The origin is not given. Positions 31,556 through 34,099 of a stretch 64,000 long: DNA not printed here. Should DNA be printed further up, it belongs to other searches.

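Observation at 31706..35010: Operon pairing a flippase-like membrane protein with a pseudo-metallophosphoesterase fused to a GT4 glycosyltransferase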

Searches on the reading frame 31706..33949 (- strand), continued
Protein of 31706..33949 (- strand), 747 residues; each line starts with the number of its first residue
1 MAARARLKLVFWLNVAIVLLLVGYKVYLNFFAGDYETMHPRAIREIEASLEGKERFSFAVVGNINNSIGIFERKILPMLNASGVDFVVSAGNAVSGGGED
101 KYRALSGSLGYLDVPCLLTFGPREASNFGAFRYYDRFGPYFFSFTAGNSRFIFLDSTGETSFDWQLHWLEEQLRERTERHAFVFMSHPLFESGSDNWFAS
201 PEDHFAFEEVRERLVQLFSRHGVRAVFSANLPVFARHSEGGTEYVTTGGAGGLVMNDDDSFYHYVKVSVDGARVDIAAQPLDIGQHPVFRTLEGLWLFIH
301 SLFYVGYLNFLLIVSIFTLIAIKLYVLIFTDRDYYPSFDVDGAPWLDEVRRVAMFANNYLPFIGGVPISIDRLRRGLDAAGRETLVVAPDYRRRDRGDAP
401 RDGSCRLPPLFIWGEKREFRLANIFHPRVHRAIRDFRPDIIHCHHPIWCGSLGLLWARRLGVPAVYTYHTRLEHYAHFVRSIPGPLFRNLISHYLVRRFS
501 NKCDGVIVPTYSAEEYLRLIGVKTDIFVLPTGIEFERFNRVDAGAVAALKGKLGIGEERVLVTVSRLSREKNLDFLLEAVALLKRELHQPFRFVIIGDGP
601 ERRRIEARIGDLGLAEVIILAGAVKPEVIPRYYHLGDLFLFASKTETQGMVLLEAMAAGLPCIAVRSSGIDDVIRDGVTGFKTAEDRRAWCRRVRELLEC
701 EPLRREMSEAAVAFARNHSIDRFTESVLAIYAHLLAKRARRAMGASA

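Call 5: find_homologous_proteins(query=window:31706-33949:-, max_evalue=0.00001)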
Query window:31706-33949:- (747 aa): 934 proteins with E <= 0.00001 among 8000 candidates; the best 120 are listed.
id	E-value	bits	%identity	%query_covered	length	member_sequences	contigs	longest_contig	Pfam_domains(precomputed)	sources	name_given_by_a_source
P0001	0.0e+0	1713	100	100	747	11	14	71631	PF00534.27,PF13579.13,PF13439.13,PF20706.4,PF13692.13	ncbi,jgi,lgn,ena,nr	ncbi:MAG TPA: glycosyltransferase [Gammaproteobacteria bacterium]|nr:glycosyltransferase [Gammaprote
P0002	0.0e+0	1440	83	100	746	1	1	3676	PF00534.27,PF13579.13,PF13524.13,PF13439.13,PF20706.4,PF13692.13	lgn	-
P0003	0.0e+0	1079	63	99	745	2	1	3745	PF00534.27,PF13579.13,PF13524.13,PF13439.13,PF20706.4,PF13692.13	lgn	-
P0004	0.0e+0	1071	63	99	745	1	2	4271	PF00534.27,PF13579.13,PF13524.13,PF13439.13,PF20706.4,PF13692.13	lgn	-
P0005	0.0e+0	1025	62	98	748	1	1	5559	PF00534.27,PF13579.13,PF00149.34,PF13524.13,PF13439.13,PF20706.4,PF13692.13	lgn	-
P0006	0.0e+0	1017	60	99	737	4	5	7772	PF00534.27,PF13477.13,PF13579.13,PF13439.13,PF20706.4,PF13692.13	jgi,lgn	jgi:1,2-diacylglycerol 3-alpha-glucosyltransferase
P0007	0.0e+0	1015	60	99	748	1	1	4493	PF00534.27,PF13579.13,PF13524.13,PF13439.13,PF20706.4,PF13692.13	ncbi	-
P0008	1.5e-297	1007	59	99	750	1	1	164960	PF00534.27,PF13579.13,PF13524.13,PF13439.13,PF20706.4,PF13692.13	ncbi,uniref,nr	ncbi:glycosyltransferase [Marinobacter caseinilyticus]|uniref:glycosyltransferase n=1 Tax=Marinobact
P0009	4.3e-297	1006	60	99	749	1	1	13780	PF00534.27,PF13477.13,PF13579.13,PF13439.13,PF20706.4,PF13692.13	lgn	-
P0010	5.8e-297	1005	59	99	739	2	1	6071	PF00534.27,PF13579.13,PF00149.34,PF13524.13,PF13439.13,PF13692.13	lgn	-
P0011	1.6e-296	1004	59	99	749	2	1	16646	PF00534.27,PF13579.13,PF13524.13,PF13439.13,PF20706.4,PF13692.13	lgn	-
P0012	2.1e-294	997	60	99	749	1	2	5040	PF00534.27,PF13477.13,PF13579.13,PF13524.13,PF13439.13,PF20706.4,PF13692.13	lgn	-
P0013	5.4e-294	996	59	99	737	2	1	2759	PF00534.27,PF13579.13,PF13524.13,PF13439.13,PF20706.4,PF13692.13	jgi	jgi:glycosyltransferase involved in cell wall biosynthesis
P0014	9.2e-294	995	59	100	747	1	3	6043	PF00534.27,PF13579.13,PF13439.13,PF20706.4,PF13692.13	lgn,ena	-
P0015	1.9e-292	990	59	99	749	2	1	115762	PF00534.27,PF13579.13,PF13439.13,PF20706.4,PF13692.13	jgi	-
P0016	2.5e-292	990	59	98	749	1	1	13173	PF00534.27,PF13477.13,PF13579.13,PF13439.13,PF20706.4,PF13692.13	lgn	-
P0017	4.7e-292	989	58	99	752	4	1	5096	PF00534.27,PF13579.13,PF00149.34,PF13524.13,PF13439.13,PF20706.4,PF13692.13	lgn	-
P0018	1.1e-291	988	58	99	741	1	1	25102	PF00534.27,PF13579.13,PF13524.13,PF13439.13,PF20706.4,PF13692.13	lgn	-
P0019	1.3e-291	988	59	99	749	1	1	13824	PF00534.27,PF13579.13,PF13439.13,PF20706.4,PF13692.13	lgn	-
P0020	2.7e-291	987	59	100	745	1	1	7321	PF00534.27,PF13477.13,PF13579.13,PF13439.13,PF20706.4,PF13692.13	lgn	-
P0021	3.0e-291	987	59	99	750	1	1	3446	PF00534.27,PF13579.13,PF13439.13,PF20706.4,PF13692.13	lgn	-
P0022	4.4e-291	986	58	99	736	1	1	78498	PF00534.27,PF13477.13,PF13579.13,PF13524.13,PF13439.13,PF20706.4,PF13692.13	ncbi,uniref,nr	ncbi:glycosyltransferase [Marinobacter salicampi]|uniref:glycosyltransferase n=1 Tax=Marinobacter sa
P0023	2.3e-290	984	60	99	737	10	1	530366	PF00534.27,PF13579.13,PF13439.13,PF20706.4,PF13692.13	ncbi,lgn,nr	ncbi:Glycosyltransferase involved in cell wall bisynthesis [Pseudomonas benzenivorans]|nr:glycosyltr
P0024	2.3e-290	984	58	99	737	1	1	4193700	PF00534.27,PF13579.13,PF00149.34,PF13524.13,PF13439.13,PF20706.4,PF13692.13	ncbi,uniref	ncbi:glycosyltransferase [Marinobacter sp.]|uniref:glycosyltransferase n=1 Tax=Marinobacter sp. TaxI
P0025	7.5e-290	982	59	99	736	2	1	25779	PF00534.27,PF13477.13,PF13579.13,PF13524.13,PF13439.13,PF20706.4,PF13692.13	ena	-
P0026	2.8e-289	980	59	99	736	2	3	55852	PF00534.27,PF13477.13,PF13579.13,PF13524.13,PF13439.13,PF20706.4,PF13692.13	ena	-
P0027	3.4e-289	980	58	99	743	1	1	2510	PF00534.27,PF13579.13,PF13439.13,PF20706.4,PF13692.13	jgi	jgi:1,2-diacylglycerol 3-alpha-glucosyltransferase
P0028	1.0e-288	978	58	99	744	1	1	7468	PF00534.27,PF13579.13,PF13524.13,PF13439.13,PF20706.4,PF13692.13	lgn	-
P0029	1.8e-288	977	57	100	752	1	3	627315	PF00534.27,PF13579.13,PF00149.34,PF13524.13,PF13439.13,PF20706.4,PF13692.13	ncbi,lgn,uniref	ncbi:MAG: glycosyltransferase [Marinobacter sp.]|uniref:glycosyltransferase n=1 Tax=Marinobacter sp.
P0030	7.4e-288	975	58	99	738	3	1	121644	PF00534.27,PF13579.13,PF13439.13,PF20706.4,PF13692.13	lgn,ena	-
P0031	1.0e-287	975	58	99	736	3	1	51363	PF00534.27,PF13579.13,PF13439.13,PF20706.4,PF13692.13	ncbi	ncbi:MAG: glycosyltransferase [Pseudomonadota bacterium]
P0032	2.3e-287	974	60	99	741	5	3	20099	PF00534.27,PF13579.13,PF13439.13,PF20706.4,PF13692.13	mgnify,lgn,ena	mgnify:CR=1 FL=1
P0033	2.5e-287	974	58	99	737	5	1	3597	PF00534.27,PF13579.13,PF13524.13,PF13439.13,PF20706.4,PF13692.13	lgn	-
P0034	2.9e-287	973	59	99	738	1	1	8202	PF00534.27,PF13579.13,PF13439.13,PF20706.4,PF13692.13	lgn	-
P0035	3.7e-287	973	59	99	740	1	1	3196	PF00534.27,PF13579.13,PF13524.13,PF13439.13,PF20706.4,PF13692.13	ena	-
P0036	3.9e-287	973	58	99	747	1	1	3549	PF00534.27,PF13579.13,PF13524.13,PF13439.13,PF20706.4,PF13692.13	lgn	-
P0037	6.4e-287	972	59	99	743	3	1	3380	PF00534.27,PF13579.13,PF13439.13,PF20706.4,PF13692.13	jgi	jgi:glycosyltransferase involved in cell wall biosynthesis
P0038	6.6e-287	972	59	99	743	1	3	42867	PF00534.27,PF13579.13,PF13439.13,PF20706.4,PF13692.13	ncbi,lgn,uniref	ncbi:glycosyltransferase [Pseudomonas sp.]|uniref:glycosyltransferase n=1 Tax=Pseudomonas sp. TaxID=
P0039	7.9e-287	972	60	98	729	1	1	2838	PF00534.27,PF13579.13,PF13439.13,PF20706.4,PF13692.13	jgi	jgi:glycosyltransferase involved in cell wall biosynthesis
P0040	1.6e-286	971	56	99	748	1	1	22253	PF00534.27,PF13477.13,PF13579.13,PF13524.13,PF13439.13,PF20706.4,PF13692.13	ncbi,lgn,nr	ncbi:MAG: glycosyltransferase [Desulfobacteraceae bacterium]|nr:glycosyltransferase [Desulfobacterac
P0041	1.6e-286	971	59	99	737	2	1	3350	PF00534.27,PF13579.13,PF13439.13,PF20706.4,PF13692.13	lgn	-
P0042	2.3e-286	970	57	99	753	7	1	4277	PF00534.27,PF13579.13,PF13524.13,PF13439.13,PF20706.4,PF13692.13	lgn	-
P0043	2.8e-286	970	57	99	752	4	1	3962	PF00534.27,PF13579.13,PF13439.13,PF20706.4,PF13692.13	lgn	-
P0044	3.0e-286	970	59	98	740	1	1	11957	PF00534.27,PF13579.13,PF13524.13,PF13439.13,PF20706.4,PF13692.13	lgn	-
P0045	3.1e-286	970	57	98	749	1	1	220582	PF00534.27,PF13579.13,PF13524.13,PF13439.13,PF20706.4,PF13692.13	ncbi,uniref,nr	ncbi:glycosyltransferase [Idiomarina xiamenensis]|uniref:Membrane-associated protein n=1 Tax=Idiomar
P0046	3.9e-286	970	56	100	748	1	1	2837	PF00534.27,PF13477.13,PF13579.13,PF13524.13,PF13439.13,PF20706.4,PF13692.13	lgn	-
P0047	4.2e-286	970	59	99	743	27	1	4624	PF00534.27,PF13579.13,PF13439.13,PF20706.4,PF13692.13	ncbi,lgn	ncbi:Alpha-monoglucosyldiacylglycerol synthase [compost metagenome]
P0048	7.2e-286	969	58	99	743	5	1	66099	PF00534.27,PF13579.13,PF13439.13,PF20706.4,PF13692.13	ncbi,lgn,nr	ncbi:MAG: glycosyltransferase [Pseudomonas sp.]|nr:glycosyltransferase [Pseudomonas sp.]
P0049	7.3e-286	969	58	99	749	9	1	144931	PF00534.27,PF13579.13,PF13524.13,PF13439.13,PF20706.4,PF13692.13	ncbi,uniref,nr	ncbi:glycosyltransferase [Marinobacter xestospongiae]|uniref:Glycosyltransferase n=1 Tax=Marinobacte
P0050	2.3e-285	967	58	96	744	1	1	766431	PF00534.27,PF13579.13,PF13524.13,PF13439.13,PF20706.4,PF13692.13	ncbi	ncbi:MAG: glycosyltransferase [Pseudomonadota bacterium]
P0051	3.0e-285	967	58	99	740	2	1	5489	PF00534.27,PF13579.13,PF13439.13,PF20706.4,PF13692.13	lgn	-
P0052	3.3e-285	967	58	99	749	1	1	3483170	PF00534.27,PF13477.13,PF13579.13,PF13439.13,PF20706.4,PF13692.13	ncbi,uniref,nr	ncbi:glycosyltransferase [Marinobacter sp. X15-166B]|uniref:glycosyltransferase n=1 Tax=Marinobacter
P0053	3.8e-285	966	58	100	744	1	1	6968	PF00534.27,PF13477.13,PF13579.13,PF13439.13,PF20706.4,PF13692.13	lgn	-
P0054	1.0e-284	965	58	100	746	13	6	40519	PF00534.27,PF13579.13,PF13524.13,PF13439.13,PF20706.4,PF13692.13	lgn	-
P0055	1.1e-284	965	56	99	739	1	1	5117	PF00534.27,PF13477.13,PF13579.13,PF00149.34,PF13439.13,PF20706.4,PF13692.13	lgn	-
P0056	1.7e-284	964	58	99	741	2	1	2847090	PF00534.27,PF13477.13,PF13579.13,PF13524.13,PF13439.13,PF20706.4,PF13692.13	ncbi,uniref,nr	ncbi:glycosyltransferase [Marinobacter sp. JSM 1782161]|uniref:glycosyltransferase n=1 Tax=Marinobac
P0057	3.2e-284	963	58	99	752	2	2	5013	PF00534.27,PF13579.13,PF13524.13,PF13439.13,PF20706.4,PF13692.13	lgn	-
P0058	3.3e-284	963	57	99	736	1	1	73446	PF00534.27,PF13579.13,PF13524.13,PF13439.13,PF20706.4,PF13692.13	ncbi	-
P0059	6.6e-284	962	59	99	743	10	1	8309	PF00534.27,PF13579.13,PF13439.13,PF20706.4,PF13692.13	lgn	-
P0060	7.6e-284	962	57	99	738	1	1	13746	PF00534.27,PF13477.13,PF13579.13,PF13524.13,PF13439.13,PF20706.4,PF13692.13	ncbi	-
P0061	7.7e-284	962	57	99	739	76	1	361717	PF00534.27,PF13579.13,PF13524.13,PF13439.13,PF20706.4,PF13692.13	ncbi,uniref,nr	ncbi:glycosyltransferase [Idiomarina ramblicola]|uniref:Glycosyl transferase family 1 n=1 Tax=Idioma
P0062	8.9e-284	962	56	99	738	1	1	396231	PF00534.27,PF13477.13,PF13579.13,PF13524.13,PF13439.13,PF20706.4,PF13692.13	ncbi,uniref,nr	ncbi:glycosyltransferase [Marinobacter sp. TBZ242]|uniref:Glycosyltransferase n=1 Tax=Marinobacter a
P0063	1.3e-283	961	56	99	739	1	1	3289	PF00534.27,PF13477.13,PF13579.13,PF00149.34,PF13439.13,PF20706.4,PF13692.13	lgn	-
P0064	1.4e-283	961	56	99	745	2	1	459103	PF00534.27,PF13579.13,PF13439.13,PF20706.4,PF13692.13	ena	-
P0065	3.3e-283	960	58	99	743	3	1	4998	PF00534.27,PF13579.13,PF13439.13,PF20706.4,PF13692.13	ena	-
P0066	4.2e-283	960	56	99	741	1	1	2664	PF00534.27,PF13477.13,PF13579.13,PF13439.13,PF20706.4,PF13692.13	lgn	-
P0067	4.3e-283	960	59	99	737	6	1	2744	PF00534.27,PF13579.13,PF13439.13,PF20706.4,PF13692.13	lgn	-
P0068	4.5e-283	959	57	96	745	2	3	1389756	PF00534.27,PF13579.13,PF13524.13,PF13439.13,PF20706.4,PF13692.13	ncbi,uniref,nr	ncbi:hypothetical protein GCM10011533_04880 [Streptosporangium jomthongense]|uniref:Glycosyltransfer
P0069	6.4e-283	959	58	96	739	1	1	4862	PF00534.27,PF13579.13,PF13524.13,PF13439.13,PF20706.4,PF13692.13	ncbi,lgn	-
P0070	7.0e-283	959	56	99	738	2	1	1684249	PF00534.27,PF13477.13,PF13579.13,PF13524.13,PF13439.13,PF20706.4,PF13692.13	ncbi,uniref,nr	ncbi:glycosyltransferase [Marinobacter sp. ATCH36]|uniref:glycosyltransferase n=1 Tax=Marinobacter s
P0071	7.4e-283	959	57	100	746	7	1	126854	PF00534.27,PF13579.13,PF13439.13,PF20706.4,PF13692.13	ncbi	ncbi:glycosyltransferase [Marinobacter sp. 1Y8]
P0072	2.1e-282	957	57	97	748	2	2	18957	PF00534.27,PF13579.13,PF13524.13,PF13439.13,PF20706.4,PF13692.13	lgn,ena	-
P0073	2.5e-282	957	56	98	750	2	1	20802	PF00534.27,PF13477.13,PF13579.13,PF13439.13,PF20706.4,PF13692.13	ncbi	ncbi:MAG: glycosyltransferase [Desulfobacterales bacterium]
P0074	3.8e-282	956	57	99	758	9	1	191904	PF00534.27,PF13579.13,PF13524.13,PF13439.13,PF20706.4,PF13692.13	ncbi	-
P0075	6.5e-282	956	57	100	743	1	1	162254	PF00534.27,PF13579.13,PF13524.13,PF13439.13,PF20706.4,PF13692.13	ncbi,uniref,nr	ncbi:glycosyltransferase [Marinobacter shengliensis]|uniref:glycosyltransferase n=1 Tax=Marinobacter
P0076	7.2e-282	956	57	96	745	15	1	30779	PF00534.27,PF13579.13,PF13524.13,PF13439.13,PF20706.4,PF13692.13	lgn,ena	-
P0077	1.0e-281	955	57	97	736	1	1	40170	PF00534.27,PF13579.13,PF13524.13,PF13439.13,PF20706.4,PF13692.13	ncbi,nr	ncbi:MAG: glycosyltransferase [Oleiphilaceae bacterium]|nr:glycosyltransferase [Oleiphilaceae bacter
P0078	1.5e-281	954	58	98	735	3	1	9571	PF00534.27,PF13579.13,PF13439.13,PF20706.4,PF13692.13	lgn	-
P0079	1.7e-281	954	57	99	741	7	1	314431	PF00534.27,PF13579.13,PF13439.13,PF20706.4,PF13692.13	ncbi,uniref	ncbi:glycosyltransferase [Marinobacter sp. NFXS9]|uniref:glycosyltransferase n=1 Tax=Marinobacter sp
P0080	1.7e-281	954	57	100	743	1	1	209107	PF00534.27,PF13579.13,PF13524.13,PF13439.13,PF20706.4,PF13692.13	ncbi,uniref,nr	ncbi:glycosyltransferase [Marinobacter sp. tcs-11]|uniref:glycosyltransferase n=1 Tax=Marinobacter s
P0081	2.4e-281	954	57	96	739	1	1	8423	PF00534.27,PF13579.13,PF13524.13,PF13439.13,PF20706.4,PF13692.13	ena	-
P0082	2.7e-281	954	57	96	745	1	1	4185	PF00534.27,PF13579.13,PF13439.13,PF20706.4,PF13692.13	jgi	-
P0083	2.8e-281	954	58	99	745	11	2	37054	PF00534.27,PF13579.13,PF00149.34,PF13439.13,PF20706.4,PF13692.13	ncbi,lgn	-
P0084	4.3e-281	953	56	99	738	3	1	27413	PF00534.27,PF13477.13,PF13579.13,PF13524.13,PF13439.13,PF20706.4,PF13692.13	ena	-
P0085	4.9e-281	953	56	99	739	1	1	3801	PF00534.27,PF13477.13,PF13579.13,PF13524.13,PF13439.13,PF20706.4,PF13692.13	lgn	-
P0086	5.2e-281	953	57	99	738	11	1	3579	PF00534.27,PF13477.13,PF13579.13,PF13524.13,PF13439.13,PF20706.4,PF13692.13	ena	-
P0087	6.1e-281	952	57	99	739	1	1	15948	PF00534.27,PF13477.13,PF13579.13,PF13524.13,PF13439.13,PF20706.4,PF13692.13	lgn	-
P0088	7.7e-281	952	57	96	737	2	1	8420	PF00534.27,PF13579.13,PF13524.13,PF13439.13,PF20706.4,PF13692.13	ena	-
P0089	8.5e-281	952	57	100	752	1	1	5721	PF00534.27,PF13579.13,PF13524.13,PF13439.13,PF20706.4,PF13692.13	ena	-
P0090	9.0e-281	952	57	99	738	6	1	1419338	PF00534.27,PF13579.13,PF13524.13,PF13439.13,PF20706.4,PF13692.13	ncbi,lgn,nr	ncbi:MAG: glycosyltransferase [Desulfobacterales bacterium]|nr:glycosyltransferase [Desulfobacterale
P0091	9.2e-281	952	57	97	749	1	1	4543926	PF00534.27,PF13477.13,PF13579.13,PF13439.13,PF20706.4,PF13692.13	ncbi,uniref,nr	ncbi:glycosyltransferase [Marinobacter fonticola]|uniref:glycosyltransferase n=1 Tax=Marinobacter fo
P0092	9.7e-281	952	57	100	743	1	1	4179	PF00534.27,PF13579.13,PF13524.13,PF13439.13,PF20706.4,PF13692.13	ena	-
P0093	1.0e-280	952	57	96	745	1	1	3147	PF00534.27,PF13579.13,PF13439.13,PF20706.4,PF13692.13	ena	-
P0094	1.0e-280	952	57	99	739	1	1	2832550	PF00534.27,PF13477.13,PF13579.13,PF13524.13,PF13439.13,PF20706.4,PF13692.13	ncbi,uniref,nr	ncbi:glycosyltransferase [Marinobacter sp. SS13-12]|uniref:glycosyltransferase n=1 Tax=Marinobacter 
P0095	1.3e-280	951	56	100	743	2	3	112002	PF00534.27,PF13579.13,PF13524.13,PF13439.13,PF20706.4,PF13692.13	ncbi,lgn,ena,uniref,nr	ncbi:MAG: glycosyltransferase [Marinobacter sp.]|uniref:glycosyltransferase n=1 Tax=Marinobacter sp.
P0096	1.4e-280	951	60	95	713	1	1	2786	PF00534.27,PF13579.13,PF13439.13,PF20706.4,PF13692.13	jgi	jgi:glycosyltransferase involved in cell wall biosynthesis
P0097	1.4e-280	951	57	99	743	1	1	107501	PF00534.27,PF13579.13,PF13524.13,PF13439.13,PF20706.4,PF13692.13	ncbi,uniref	ncbi:glycosyltransferase [Marinimicrobium locisalis]|uniref:glycosyltransferase n=1 Tax=Marinimicrob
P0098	1.5e-280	951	57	100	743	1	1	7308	PF00534.27,PF13579.13,PF13524.13,PF13439.13,PF20706.4,PF13692.13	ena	-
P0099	1.7e-280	951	56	99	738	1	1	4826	PF00534.27,PF13477.13,PF13579.13,PF13524.13,PF13439.13,PF20706.4,PF13692.13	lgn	-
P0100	1.8e-280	951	56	96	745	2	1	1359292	PF00534.27,PF13579.13,PF13439.13,PF20706.4,PF13692.13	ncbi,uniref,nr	ncbi:glycosyltransferase [Marinobacter sp. 1_MG-2023]|uniref:glycosyltransferase n=1 Tax=Marinobacte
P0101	2.3e-280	951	58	99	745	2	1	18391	PF00534.27,PF13579.13,PF13524.13,PF13439.13,PF20706.4,PF13692.13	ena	-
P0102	2.3e-280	951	57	100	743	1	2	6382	PF00534.27,PF13579.13,PF13524.13,PF13439.13,PF20706.4,PF13692.13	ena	-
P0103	2.3e-280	951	57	99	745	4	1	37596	PF00534.27,PF13579.13,PF00149.34,PF13524.13,PF13439.13,PF20706.4,PF13692.13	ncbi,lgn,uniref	ncbi:glycosyltransferase [Marinobacter sp. DUT-3]|uniref:glycosyltransferase n=1 Tax=Marinobacter sp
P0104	2.4e-280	950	58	99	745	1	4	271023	PF00534.27,PF13579.13,PF00149.34,PF13439.13,PF20706.4,PF13692.13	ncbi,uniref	ncbi:glycosyltransferase [Marinobacter sp.]|uniref:glycosyltransferase n=1 Tax=Marinobacter sp. TaxI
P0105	2.5e-280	950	57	100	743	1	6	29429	PF00534.27,PF13579.13,PF13524.13,PF13439.13,PF20706.4,PF13692.13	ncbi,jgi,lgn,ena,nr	ncbi:MAG TPA: glycosyl transferase family 1 [Marinobacter hydrocarbonoclasticus]|nr:glycosyl transfe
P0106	2.7e-280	950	56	100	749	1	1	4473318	PF00534.27,PF13579.13,PF13524.13,PF13439.13,PF20706.4,PF13692.13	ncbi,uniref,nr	ncbi:glycosyltransferase [Marinobacter sp. NP-4(2019)]|uniref:glycosyltransferase n=1 Tax=Marinobact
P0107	3.1e-280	950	56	98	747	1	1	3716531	PF00534.27,PF13579.13,PF13524.13,PF13439.13,PF20706.4,PF13692.13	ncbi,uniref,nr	ncbi:glycosyltransferase [Marinobacter salinisoli]|uniref:Glycosyltransferase n=1 Tax=Marinobacter s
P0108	3.1e-280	950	56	99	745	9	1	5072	PF00534.27,PF13477.13,PF13579.13,PF13524.13,PF13439.13,PF20706.4,PF13692.13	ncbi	ncbi:MAG: glycosyltransferase, partial [Desulfobacterales bacterium]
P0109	3.2e-280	950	56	99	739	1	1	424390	PF00534.27,PF13477.13,PF13579.13,PF13439.13,PF20706.4,PF13692.13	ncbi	ncbi:MAG: glycosyltransferase [Pseudomonadota bacterium]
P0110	3.2e-280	950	57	100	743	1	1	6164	PF00534.27,PF13579.13,PF13524.13,PF13439.13,PF20706.4,PF13692.13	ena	-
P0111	3.3e-280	950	57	96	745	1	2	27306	PF00534.27,PF13579.13,PF13439.13,PF20706.4,PF13692.13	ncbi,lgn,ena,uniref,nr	ncbi:glycosyltransferase [Marinobacter antarcticus]|uniref:Glycosyltransferase n=2 Tax=root TaxID=1 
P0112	3.3e-280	950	56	96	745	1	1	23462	PF00534.27,PF13579.13,PF00149.34,PF13524.13,PF13439.13,PF20706.4,PF13692.13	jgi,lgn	jgi:glycosyltransferase involved in cell wall biosynthesis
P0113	3.5e-280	950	57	100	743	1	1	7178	PF00534.27,PF13579.13,PF13524.13,PF13439.13,PF20706.4,PF13692.13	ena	-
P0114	4.0e-280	950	57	99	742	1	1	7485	PF00534.27,PF13477.13,PF13579.13,PF13524.13,PF13439.13,PF20706.4,PF13692.13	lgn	-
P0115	4.2e-280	950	56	99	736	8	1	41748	PF00534.27,PF13579.13,PF13524.13,PF13439.13,PF20706.4,PF13692.13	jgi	jgi:glycosyltransferase involved in cell wall biosynthesis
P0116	4.2e-280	950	56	99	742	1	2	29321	PF00534.27,PF13579.13,PF13524.13,PF13439.13,PF20706.4,PF13692.13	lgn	-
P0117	5.0e-280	949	57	96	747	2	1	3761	PF00534.27,PF13579.13,PF00149.34,PF13524.13,PF13439.13,PF20706.4,PF13692.13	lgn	-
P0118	5.2e-280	949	56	96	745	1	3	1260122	PF00534.27,PF13579.13,PF13524.13,PF13439.13,PF20706.4,PF13692.13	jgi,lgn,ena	-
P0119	5.7e-280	949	56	99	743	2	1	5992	PF00534.27,PF13579.13,PF13524.13,PF13439.13,PF20706.4,PF13692.13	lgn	-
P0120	5.9e-280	949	57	96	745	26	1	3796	PF00534.27,PF13579.13,PF13524.13,PF13439.13,PF20706.4,PF13692.13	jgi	-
